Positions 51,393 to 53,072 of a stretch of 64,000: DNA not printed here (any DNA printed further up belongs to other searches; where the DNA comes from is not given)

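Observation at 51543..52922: Radical-SAM/SPASM enzyme wedged between a CTQ-protein gene and its flavoprotein, parallel to QhpD in quinohemoprotein amine dehydrogenase maturation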

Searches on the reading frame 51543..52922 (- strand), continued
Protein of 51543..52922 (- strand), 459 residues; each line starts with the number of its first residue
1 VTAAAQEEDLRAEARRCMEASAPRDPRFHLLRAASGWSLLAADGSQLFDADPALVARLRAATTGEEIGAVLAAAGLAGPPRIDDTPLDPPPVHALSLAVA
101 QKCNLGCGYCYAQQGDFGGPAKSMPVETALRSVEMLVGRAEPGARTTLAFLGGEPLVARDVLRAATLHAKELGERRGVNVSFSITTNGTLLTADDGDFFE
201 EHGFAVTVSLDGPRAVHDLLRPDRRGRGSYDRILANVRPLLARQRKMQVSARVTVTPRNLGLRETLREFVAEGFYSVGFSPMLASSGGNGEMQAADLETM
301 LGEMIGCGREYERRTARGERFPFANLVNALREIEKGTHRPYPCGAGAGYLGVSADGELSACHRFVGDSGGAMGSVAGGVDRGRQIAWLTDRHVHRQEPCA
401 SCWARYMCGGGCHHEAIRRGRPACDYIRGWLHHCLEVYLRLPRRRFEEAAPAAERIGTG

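Call 99: search_protein_families(library=ncbifam, proteins=[L083:11272-12267:+, L084:4875-6170:-, L082:10332-11762:+, L085:10353-11873:+, L083:7905-9347:+, L084:7965-9290:+, L082:8983-10338:+], max_evalue=0.00001)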
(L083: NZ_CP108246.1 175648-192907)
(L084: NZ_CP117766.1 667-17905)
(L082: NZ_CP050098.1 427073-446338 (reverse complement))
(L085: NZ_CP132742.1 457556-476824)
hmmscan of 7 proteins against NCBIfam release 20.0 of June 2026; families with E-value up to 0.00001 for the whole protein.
L083:11272-12267:+ (331 aa): 2 families
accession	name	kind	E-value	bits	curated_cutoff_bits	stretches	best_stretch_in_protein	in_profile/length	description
NF049967.1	QhpG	equivalog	9.2e-17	61.1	240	1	155-308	167-324/423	flavin-dependent monooxygenase QhpG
NF038174.1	maturase_GoxB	equivalog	1.5e-06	27.5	400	0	233-308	270-345/358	glycine oxidase maturase GoxB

L084:4875-6170:- (431 aa): 6 families
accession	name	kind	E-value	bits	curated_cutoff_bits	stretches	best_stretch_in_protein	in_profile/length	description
NF049967.1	QhpG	equivalog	5e-38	131.1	240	1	10-413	1-416/423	flavin-dependent monooxygenase QhpG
NF038174.1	maturase_GoxB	equivalog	2e-12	46.8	400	1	9-166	2-167/358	glycine oxidase maturase GoxB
NF038171.1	maturase_LodB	equivalog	8.6e-10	38.2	400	1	10-302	2-328/361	lysine-epsilon-oxidase maturase LodB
TIGR02032.1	GG-red-SF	subfamily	1.1e-08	35.2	158.8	1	12-284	5-297/297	geranylgeranyl reductase family protein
TIGR02023.1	BchP-ChlP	subfamily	2.4e-07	30.1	343.3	0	197-298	210-315/388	geranylgeranyl diphosphate reductase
TIGR01988.1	Ubi-OHases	subfamily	2.6e-06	26.6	224.65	0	238-288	266-316/387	ubiquinone biosynthesis hydroxylase, UbiH/UbiF/VisC/COQ6 family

L082:10332-11762:+ (476 aa): 17 families
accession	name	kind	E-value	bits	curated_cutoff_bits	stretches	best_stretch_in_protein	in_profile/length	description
NF049967.1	QhpG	equivalog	1.7e-85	287.5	240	1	11-459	1-423/423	flavin-dependent monooxygenase QhpG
NF038174.1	maturase_GoxB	equivalog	2.2e-35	122.3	400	1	10-353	2-357/358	glycine oxidase maturase GoxB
NF038171.1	maturase_LodB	equivalog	1.4e-28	100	400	1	10-353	1-359/361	lysine-epsilon-oxidase maturase LodB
NF033113.0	halo_ClmS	equivalog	4.8e-21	74.8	900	1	10-353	4-372/570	chloramphenicol-biosynthetic FADH2-dependent halogenase CmlS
TIGR02032.1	GG-red-SF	subfamily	6.3e-18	65.5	158.8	1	10-303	2-297/297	geranylgeranyl reductase family protein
NF005691.0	PRK07494.1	equivalog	3.8e-14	52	459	1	6-92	6-92/404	UbiH/UbiF family hydroxylase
TIGR01988.1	Ubi-OHases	subfamily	9.8e-08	31.2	224.65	0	10-85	1-84/387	ubiquinone biosynthesis hydroxylase, UbiH/UbiF/VisC/COQ6 family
NF041385.1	Dggglyphlred_Halo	equivalog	2e-07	29.9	700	0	267-312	277-322/405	digeranylgeranylglycerophospholipid reductase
NF004834.1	PRK06185.1-3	subfamily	2.5e-07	29.9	500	0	6-75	5-75/420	FAD-dependent oxidoreductase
NF004833.1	PRK06185.1-1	subfamily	2.5e-07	29.8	488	0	10-81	4-76/403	FAD-dependent oxidoreductase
NF045655.1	MkRedMenJ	equivalog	3.7e-07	29.4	700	1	9-169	5-168/406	menaquinone reductase MenJ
NF041080.1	DGGGPL_reductase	equivalog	5.4e-07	28.8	580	0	10-161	3-157/447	digeranylgeranylglycerophospholipid reductase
TIGR01984.1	UbiH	equivalog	2e-06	26.9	392.2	0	10-84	1-81/382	2-octaprenyl-6-methoxyphenyl hydroxylase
NF004829.0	PRK06183.1-3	subfamily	2.1e-06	26.8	390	1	8-81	8-82/520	bifunctional 3-(3-hydroxy-phenyl)propionate/3-hydroxycinnamic acid hydroxylase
NF045687.1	LycopCycCtrL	equivalog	2.5e-06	26.7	500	1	9-162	2-143/410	lycopene beta cyclase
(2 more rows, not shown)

L085:10353-11873:+ (506 aa): 13 families
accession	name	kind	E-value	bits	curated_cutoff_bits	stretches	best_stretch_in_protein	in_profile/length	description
NF049967.1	QhpG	equivalog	1.9e-81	274.2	240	1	7-487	1-423/423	flavin-dependent monooxygenase QhpG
NF038174.1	maturase_GoxB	equivalog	4.3e-27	95.1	400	1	6-352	2-358/358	glycine oxidase maturase GoxB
NF038171.1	maturase_LodB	equivalog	7.2e-27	94.4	400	1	6-352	1-360/361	lysine-epsilon-oxidase maturase LodB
NF033113.0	halo_ClmS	equivalog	7.4e-21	74.2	900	1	6-354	4-375/570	chloramphenicol-biosynthetic FADH2-dependent halogenase CmlS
TIGR02032.1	GG-red-SF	subfamily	5.6e-17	62.4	158.8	1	5-297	1-294/297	geranylgeranyl reductase family protein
NF041080.1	DGGGPL_reductase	equivalog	2e-09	36.9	580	1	4-121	1-118/447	digeranylgeranylglycerophospholipid reductase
TIGR01984.1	UbiH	equivalog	1.4e-07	30.6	392.2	1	6-170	1-174/382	2-octaprenyl-6-methoxyphenyl hydroxylase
NF004835.0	PRK06185.1-4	equivalog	2.2e-07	30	601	0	5-70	11-76/411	FAD-dependent oxidoreductase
NF004834.1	PRK06185.1-3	subfamily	2.9e-07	29.7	500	0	4-69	7-72/420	FAD-dependent oxidoreductase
NF006593.0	PRK09126.1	equivalog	3.9e-07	29.3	420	1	2-37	2-37/393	5-demethoxyubiquinol-8 5-hydroxylase UbiM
NF005720.0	PRK07538.1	subfamily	4.3e-07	29.2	400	0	6-72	4-70/418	hypothetical protein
NF041160.1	DGGPL_Thplmales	equivalog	8.5e-07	28.2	780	0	4-154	3-158/396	digeranylgeranylglycerophospholipid reductase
TIGR02023.1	BchP-ChlP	subfamily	1.8e-06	27.2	343.3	0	6-167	2-164/388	geranylgeranyl diphosphate reductase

L083:7905-9347:+ (480 aa): 46 families (the best 25 are shown)
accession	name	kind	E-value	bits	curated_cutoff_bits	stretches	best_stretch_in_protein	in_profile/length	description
TIGR03906.1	quino_hemo_SAM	equivalog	1.8e-79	267.5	453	1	102-467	89-462/467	quinohemoprotein amine dehydrogenase maturation protein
NF047865.1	rSAM_PapB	equivalog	3.9e-63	213.7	340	1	106-429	2-319/330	PapB family radical SAM/SPASM ranthipeptide maturase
TIGR04064.1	rSAM_nif11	equivalog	2.6e-51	174.8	518.7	2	101-247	72-217/459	nif11-like peptide radical SAM maturase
TIGR03974.1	rSAM_six_Cys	equivalog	4.9e-49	167.4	425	1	106-427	96-417/451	thioether cross-link-forming SCIFF peptide maturase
NF040492.1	not_ScfB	exception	3.9e-40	138.1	855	1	108-427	96-416/450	ScfB-related radical SAM/SPASM orphan maturase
TIGR04068.1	rSAM_ocin_clost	equivalog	7.5e-30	104.2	500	1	107-246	84-224/462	Cys-rich peptide radical SAM maturase CcpM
TIGR03978.1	rSAM_paired_1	equivalog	7.8e-25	87.5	370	1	115-436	91-427/466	His-Xaa-Ser system radical SAM maturase HxsB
TIGR04280.1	geopep_mat_rSAM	hypoth_equivalog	1.6e-20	73.5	400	1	114-236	91-212/428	geopeptide radical SAM maturase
NF035951.1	rSAM_RumMC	equivalog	4.2e-20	71.9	720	1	106-254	111-259/510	RumMC family radical SAM sactipeptide maturase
TIGR03942.1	sulfatase_rSAM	equivalog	5.9e-20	71.7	349.45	1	115-257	9-151/363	anaerobic sulfatase maturase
TIGR04163.1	rSAM_cobopep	equivalog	3.5e-19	68.9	375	2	356-432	313-393/428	peptide-modifying radical SAM enzyme CbpB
TIGR04269.1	SAM_SPASM_FxsB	subfamily_domain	4e-19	68.9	370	1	108-262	3-162/363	FxsB family cyclophane-forming radical SAM/SPASM peptide maturase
NF041298.1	rSAM_mat_DynA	equivalog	2.7e-17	62.8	450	1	116-258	10-150/356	dynobactin maturation radical SAM/SPASM protein DynA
NF041707.1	rSAM_YhhB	equivalog_domain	5.4e-16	58.5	445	1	111-263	6-161/369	cyclophane-forming radical SAM/SPASM peptide maturase YhhB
TIGR04115.1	rSAM_Cxxx_rpt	equivalog_domain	1.7e-15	57.4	350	1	108-416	3-316/359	radical SAM peptide maturase, CXXX-repeat target family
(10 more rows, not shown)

L084:7965-9290:+ (441 aa): 63 families (the best 25 are shown)
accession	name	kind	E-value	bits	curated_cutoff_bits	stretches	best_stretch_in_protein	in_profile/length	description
TIGR03906.1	quino_hemo_SAM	equivalog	9.2e-78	261.9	453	1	81-438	94-460/467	quinohemoprotein amine dehydrogenase maturation protein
NF047865.1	rSAM_PapB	equivalog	7.5e-76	255.5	340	1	81-402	3-319/330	PapB family radical SAM/SPASM ranthipeptide maturase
TIGR04064.1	rSAM_nif11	equivalog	1.6e-67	228.2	518.7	1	76-407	73-408/459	nif11-like peptide radical SAM maturase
TIGR03974.1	rSAM_six_Cys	equivalog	2.2e-66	224.6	425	1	81-403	97-420/451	thioether cross-link-forming SCIFF peptide maturase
NF040492.1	not_ScfB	exception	1.5e-58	198.8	855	1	82-402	96-418/450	ScfB-related radical SAM/SPASM orphan maturase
TIGR04068.1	rSAM_ocin_clost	equivalog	9.8e-38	130.2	500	1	73-226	76-231/462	Cys-rich peptide radical SAM maturase CcpM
TIGR04163.1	rSAM_cobopep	equivalog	3e-34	118.5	375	1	71-406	54-394/428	peptide-modifying radical SAM enzyme CbpB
TIGR03942.1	sulfatase_rSAM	equivalog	5.2e-34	117.9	349.45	1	88-406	8-331/363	anaerobic sulfatase maturase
TIGR04280.1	geopep_mat_rSAM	hypoth_equivalog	5.4e-32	111.3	400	1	81-400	84-393/428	geopeptide radical SAM maturase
TIGR03978.1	rSAM_paired_1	equivalog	7.1e-32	110.8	370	1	89-403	91-421/466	His-Xaa-Ser system radical SAM maturase HxsB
NF041298.1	rSAM_mat_DynA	equivalog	1.1e-30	106.8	450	1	90-401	10-323/356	dynobactin maturation radical SAM/SPASM protein DynA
NF041707.1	rSAM_YhhB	equivalog_domain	1.2e-28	100.1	445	1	84-236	5-161/369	cyclophane-forming radical SAM/SPASM peptide maturase YhhB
NF035951.1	rSAM_RumMC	equivalog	2.9e-26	92.2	720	1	82-232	113-264/510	RumMC family radical SAM sactipeptide maturase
TIGR04084.1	rSAM_AF0577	subfamily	1.7e-25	89.7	225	1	89-400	5-286/347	TIGR04084 family radical SAM/SPASM domain-containing protein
NF038107.1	rSAM_NF038107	equivalog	5.1e-25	88.1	600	1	85-401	89-402/444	Cys-every-fifth radical SAM/SPASM peptide maturase CefB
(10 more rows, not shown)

L082:8983-10338:+ (451 aa): 56 families (the best 25 are shown)
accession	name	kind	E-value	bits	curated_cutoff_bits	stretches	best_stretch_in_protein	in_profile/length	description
TIGR03906.1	quino_hemo_SAM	equivalog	1.7e-91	307.2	453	1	68-440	76-459/467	quinohemoprotein amine dehydrogenase maturation protein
NF047865.1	rSAM_PapB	equivalog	6.4e-77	259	340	1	84-405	4-319/330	PapB family radical SAM/SPASM ranthipeptide maturase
TIGR04064.1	rSAM_nif11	equivalog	5.1e-65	220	518.7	1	75-409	70-407/459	nif11-like peptide radical SAM maturase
TIGR03974.1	rSAM_six_Cys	equivalog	1.4e-59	202.1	425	1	81-404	95-418/451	thioether cross-link-forming SCIFF peptide maturase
NF040492.1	not_ScfB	exception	3.1e-47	161.5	855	1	83-404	95-417/450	ScfB-related radical SAM/SPASM orphan maturase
TIGR04068.1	rSAM_ocin_clost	equivalog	1.5e-41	142.8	500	2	84-227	85-229/462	Cys-rich peptide radical SAM maturase CcpM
TIGR04163.1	rSAM_cobopep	equivalog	1.8e-30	106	375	1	84-408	65-393/428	peptide-modifying radical SAM enzyme CbpB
TIGR04280.1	geopep_mat_rSAM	hypoth_equivalog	2.8e-30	105.7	400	1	87-405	88-395/428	geopeptide radical SAM maturase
TIGR03942.1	sulfatase_rSAM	equivalog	9.5e-29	100.6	349.45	1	88-409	6-331/363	anaerobic sulfatase maturase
TIGR03978.1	rSAM_paired_1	equivalog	1.4e-26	93.3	370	1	88-411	88-426/466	His-Xaa-Ser system radical SAM maturase HxsB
NF035951.1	rSAM_RumMC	equivalog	7.9e-25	87.5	720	1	85-230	114-259/510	RumMC family radical SAM sactipeptide maturase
NF038107.1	rSAM_NF038107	equivalog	5.3e-23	81.5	600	1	89-403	91-401/444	Cys-every-fifth radical SAM/SPASM peptide maturase CefB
NF041707.1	rSAM_YhhB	equivalog_domain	8.2e-23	80.9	445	1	87-239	6-161/369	cyclophane-forming radical SAM/SPASM peptide maturase YhhB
TIGR04115.1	rSAM_Cxxx_rpt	equivalog_domain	4.1e-22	79.2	350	1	83-394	2-318/359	radical SAM peptide maturase, CXXX-repeat target family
TIGR04463.1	rSAM_vs_C_rich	equivalog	9.8e-22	77.3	525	1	85-410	84-402/438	TIGR04463 family radical SAM/SPASM RiPP maturase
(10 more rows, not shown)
